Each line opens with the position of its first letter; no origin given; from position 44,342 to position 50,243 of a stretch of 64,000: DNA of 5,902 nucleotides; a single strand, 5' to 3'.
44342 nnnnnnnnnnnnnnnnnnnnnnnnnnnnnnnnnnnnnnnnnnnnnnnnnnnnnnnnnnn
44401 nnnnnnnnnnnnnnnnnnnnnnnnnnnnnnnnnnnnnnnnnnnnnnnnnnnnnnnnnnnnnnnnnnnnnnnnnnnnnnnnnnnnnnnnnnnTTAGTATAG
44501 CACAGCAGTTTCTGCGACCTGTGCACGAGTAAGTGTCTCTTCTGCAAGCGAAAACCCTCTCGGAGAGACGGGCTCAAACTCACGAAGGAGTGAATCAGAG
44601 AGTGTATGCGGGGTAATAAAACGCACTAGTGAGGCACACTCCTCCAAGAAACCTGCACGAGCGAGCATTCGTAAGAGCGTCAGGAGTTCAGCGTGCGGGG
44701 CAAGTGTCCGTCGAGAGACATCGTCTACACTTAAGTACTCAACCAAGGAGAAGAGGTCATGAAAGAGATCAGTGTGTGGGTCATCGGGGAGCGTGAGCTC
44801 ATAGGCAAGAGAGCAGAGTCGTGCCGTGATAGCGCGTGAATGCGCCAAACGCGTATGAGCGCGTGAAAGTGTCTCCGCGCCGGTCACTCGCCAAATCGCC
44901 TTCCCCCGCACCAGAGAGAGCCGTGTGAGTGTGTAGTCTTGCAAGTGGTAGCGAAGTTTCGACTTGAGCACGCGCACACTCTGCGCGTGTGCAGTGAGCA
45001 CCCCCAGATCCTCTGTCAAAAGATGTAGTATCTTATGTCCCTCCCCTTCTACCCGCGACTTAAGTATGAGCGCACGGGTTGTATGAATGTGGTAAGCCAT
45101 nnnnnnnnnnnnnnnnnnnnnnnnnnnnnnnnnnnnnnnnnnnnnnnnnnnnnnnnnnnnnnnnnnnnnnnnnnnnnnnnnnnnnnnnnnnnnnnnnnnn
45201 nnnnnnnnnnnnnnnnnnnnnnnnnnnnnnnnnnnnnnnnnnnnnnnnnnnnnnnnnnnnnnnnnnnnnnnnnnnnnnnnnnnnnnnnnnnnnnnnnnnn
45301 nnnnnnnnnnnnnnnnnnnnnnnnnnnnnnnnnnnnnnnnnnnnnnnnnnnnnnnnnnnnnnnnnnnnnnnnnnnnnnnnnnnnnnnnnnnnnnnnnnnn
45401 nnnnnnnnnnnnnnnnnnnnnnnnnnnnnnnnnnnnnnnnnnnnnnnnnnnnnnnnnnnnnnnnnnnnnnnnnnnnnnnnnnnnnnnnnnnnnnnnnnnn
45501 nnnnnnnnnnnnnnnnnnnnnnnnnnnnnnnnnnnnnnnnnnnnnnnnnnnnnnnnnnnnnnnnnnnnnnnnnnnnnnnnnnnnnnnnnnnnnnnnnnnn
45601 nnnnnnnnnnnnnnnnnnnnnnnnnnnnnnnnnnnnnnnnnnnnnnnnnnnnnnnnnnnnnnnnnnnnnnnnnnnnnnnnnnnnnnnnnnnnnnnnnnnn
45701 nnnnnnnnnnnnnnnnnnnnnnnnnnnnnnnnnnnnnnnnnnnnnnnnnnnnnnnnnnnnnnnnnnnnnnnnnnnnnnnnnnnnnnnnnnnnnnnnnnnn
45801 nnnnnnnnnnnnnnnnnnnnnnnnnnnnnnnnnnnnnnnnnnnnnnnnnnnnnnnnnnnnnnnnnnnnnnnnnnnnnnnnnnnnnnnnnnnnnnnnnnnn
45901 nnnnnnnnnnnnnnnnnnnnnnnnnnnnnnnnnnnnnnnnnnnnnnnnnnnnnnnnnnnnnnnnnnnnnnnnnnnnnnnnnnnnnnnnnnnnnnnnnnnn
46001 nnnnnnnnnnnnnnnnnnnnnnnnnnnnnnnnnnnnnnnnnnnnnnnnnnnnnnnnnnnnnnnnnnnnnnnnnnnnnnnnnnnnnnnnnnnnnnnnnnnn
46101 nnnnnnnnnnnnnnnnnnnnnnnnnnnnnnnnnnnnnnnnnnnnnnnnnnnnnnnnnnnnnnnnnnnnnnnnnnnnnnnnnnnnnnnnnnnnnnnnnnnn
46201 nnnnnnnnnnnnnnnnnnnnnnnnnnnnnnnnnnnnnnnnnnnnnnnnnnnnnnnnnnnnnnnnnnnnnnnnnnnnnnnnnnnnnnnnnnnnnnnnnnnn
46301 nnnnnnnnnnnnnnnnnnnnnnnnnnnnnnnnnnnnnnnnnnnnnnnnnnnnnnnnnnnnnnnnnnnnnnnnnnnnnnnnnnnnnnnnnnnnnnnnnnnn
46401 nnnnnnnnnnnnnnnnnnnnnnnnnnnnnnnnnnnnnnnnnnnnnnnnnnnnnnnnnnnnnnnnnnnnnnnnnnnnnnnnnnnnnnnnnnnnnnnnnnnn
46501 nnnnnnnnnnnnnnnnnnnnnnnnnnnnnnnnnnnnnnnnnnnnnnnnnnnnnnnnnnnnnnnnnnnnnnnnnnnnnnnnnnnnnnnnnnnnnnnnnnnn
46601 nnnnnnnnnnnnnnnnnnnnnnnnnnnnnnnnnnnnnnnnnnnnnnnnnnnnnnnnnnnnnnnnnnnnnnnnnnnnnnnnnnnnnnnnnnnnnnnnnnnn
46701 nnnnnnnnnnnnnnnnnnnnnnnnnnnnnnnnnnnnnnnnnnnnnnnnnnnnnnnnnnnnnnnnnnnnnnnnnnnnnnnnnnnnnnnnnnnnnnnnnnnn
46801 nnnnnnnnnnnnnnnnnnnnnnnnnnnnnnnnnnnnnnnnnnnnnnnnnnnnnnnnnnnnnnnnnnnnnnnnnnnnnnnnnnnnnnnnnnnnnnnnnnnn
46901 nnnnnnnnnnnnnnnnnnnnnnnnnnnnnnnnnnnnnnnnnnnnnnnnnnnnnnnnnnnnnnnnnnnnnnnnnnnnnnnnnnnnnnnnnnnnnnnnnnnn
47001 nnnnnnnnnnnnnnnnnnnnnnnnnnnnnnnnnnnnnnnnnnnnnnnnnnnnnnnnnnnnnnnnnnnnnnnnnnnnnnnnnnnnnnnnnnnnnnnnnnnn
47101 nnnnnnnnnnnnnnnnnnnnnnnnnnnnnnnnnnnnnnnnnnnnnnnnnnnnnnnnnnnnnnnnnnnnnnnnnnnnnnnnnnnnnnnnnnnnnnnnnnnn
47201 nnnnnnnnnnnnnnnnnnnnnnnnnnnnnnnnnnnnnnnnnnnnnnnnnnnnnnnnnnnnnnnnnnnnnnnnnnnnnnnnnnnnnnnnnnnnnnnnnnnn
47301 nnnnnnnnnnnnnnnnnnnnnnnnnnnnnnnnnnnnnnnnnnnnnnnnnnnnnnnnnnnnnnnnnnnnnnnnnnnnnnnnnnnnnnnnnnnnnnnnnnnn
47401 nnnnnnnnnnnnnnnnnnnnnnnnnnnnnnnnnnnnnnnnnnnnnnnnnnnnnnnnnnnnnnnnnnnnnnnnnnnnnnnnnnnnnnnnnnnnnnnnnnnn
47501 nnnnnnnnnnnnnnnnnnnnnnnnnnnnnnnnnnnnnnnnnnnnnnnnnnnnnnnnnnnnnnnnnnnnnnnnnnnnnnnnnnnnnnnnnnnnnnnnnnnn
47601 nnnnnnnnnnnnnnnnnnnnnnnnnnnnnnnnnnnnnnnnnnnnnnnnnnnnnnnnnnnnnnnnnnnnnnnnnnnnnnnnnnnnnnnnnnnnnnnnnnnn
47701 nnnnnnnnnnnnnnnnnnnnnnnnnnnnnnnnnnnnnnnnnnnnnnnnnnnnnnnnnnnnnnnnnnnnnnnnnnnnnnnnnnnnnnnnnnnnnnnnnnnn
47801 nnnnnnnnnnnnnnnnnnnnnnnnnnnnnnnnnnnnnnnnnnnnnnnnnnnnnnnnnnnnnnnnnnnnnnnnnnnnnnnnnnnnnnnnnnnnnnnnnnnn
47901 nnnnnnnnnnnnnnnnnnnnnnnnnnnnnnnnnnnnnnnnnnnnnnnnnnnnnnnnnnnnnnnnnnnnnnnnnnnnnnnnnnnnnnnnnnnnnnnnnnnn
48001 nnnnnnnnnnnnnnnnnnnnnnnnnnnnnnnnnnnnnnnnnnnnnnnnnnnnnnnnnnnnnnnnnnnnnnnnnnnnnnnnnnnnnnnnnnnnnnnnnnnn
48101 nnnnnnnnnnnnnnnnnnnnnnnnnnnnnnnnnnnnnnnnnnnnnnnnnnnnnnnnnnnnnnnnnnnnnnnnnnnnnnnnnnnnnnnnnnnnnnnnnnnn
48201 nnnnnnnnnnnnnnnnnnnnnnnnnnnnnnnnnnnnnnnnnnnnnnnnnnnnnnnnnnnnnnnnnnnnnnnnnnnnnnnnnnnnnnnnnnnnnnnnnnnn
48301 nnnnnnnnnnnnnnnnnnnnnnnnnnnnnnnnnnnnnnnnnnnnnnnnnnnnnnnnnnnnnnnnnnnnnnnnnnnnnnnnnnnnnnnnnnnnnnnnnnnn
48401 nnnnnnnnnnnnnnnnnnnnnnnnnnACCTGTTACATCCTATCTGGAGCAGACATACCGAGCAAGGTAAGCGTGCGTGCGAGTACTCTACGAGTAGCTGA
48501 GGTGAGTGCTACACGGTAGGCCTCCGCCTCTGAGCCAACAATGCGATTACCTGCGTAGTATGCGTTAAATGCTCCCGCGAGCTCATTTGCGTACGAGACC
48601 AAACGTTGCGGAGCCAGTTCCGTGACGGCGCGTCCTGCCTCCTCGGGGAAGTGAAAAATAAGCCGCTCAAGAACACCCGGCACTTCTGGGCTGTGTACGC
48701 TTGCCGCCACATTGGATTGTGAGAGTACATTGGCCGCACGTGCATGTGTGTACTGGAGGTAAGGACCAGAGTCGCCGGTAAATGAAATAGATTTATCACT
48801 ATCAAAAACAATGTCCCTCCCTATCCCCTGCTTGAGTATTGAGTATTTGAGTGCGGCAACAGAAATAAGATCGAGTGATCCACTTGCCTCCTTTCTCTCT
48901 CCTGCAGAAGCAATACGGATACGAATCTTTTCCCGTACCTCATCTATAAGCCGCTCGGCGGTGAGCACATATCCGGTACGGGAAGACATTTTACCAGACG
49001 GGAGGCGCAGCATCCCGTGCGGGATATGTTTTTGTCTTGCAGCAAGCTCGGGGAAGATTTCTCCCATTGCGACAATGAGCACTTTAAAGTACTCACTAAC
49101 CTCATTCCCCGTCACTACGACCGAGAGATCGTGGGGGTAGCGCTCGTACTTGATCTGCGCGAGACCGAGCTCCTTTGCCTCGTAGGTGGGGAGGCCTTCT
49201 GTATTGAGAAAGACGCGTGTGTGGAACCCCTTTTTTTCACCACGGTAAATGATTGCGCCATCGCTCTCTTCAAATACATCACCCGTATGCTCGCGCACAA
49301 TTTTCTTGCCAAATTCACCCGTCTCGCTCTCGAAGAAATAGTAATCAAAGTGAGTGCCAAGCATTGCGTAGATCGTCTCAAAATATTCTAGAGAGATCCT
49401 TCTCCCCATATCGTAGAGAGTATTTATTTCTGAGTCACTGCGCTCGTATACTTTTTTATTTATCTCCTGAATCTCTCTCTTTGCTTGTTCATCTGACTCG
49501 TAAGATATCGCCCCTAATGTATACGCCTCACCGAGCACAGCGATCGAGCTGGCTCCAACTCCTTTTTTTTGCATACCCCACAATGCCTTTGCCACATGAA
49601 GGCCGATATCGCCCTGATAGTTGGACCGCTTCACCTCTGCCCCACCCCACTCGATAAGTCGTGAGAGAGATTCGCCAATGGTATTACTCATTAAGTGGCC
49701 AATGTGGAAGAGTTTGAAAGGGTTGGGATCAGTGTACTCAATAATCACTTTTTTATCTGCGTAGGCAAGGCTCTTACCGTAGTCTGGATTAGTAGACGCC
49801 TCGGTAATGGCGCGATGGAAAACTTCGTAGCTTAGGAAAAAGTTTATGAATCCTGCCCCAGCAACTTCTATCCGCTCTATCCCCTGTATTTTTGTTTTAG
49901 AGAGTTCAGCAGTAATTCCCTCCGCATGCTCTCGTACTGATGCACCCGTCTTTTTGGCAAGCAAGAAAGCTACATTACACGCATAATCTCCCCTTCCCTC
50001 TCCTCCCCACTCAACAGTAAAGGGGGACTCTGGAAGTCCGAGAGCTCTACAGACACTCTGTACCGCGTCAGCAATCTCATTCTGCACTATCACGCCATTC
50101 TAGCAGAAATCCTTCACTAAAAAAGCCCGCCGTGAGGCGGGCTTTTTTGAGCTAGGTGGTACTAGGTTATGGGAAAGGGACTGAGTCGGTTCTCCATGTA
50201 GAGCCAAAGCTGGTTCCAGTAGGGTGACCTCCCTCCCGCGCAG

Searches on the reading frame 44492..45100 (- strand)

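Call 13: search_protein_families(library=pfam, proteins=[window:44492-45100:-], max_evalue=0.01)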
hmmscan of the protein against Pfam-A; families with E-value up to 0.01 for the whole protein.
window:44492-45100:- (202 aa): 2 families
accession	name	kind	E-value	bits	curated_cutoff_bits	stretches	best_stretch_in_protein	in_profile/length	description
PF11967.14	RecO_N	-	4.7e-10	39.8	27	1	5-78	3-77/80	Recombination protein O N terminal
PF02565.21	RecO_C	-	0.0075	16.5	22.1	0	92-151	10-64/157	Recombination protein O C terminal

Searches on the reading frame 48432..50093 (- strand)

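Call 13: search_protein_families(library=pfam, proteins=[window:48432-50093:-], max_evalue=0.01)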
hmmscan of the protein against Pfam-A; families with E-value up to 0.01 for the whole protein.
window:48432-50093:- (553 aa): 3 families
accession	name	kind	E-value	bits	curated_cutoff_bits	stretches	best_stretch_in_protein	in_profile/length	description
PF00750.26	tRNA-synt_1d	-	6e-26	91.7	23.3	1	110-431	16-348/349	tRNA synthetases class I (R), catalytic domain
PF05746.21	DALR_1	-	1.3e-19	70.8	22.3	1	446-553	1-117/117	DALR anticodon binding domain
PF03485.21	Arg_tRNA_synt_N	-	8.8e-17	61.9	21.5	1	3-87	3-85/85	Arginyl tRNA synthetase N terminal domain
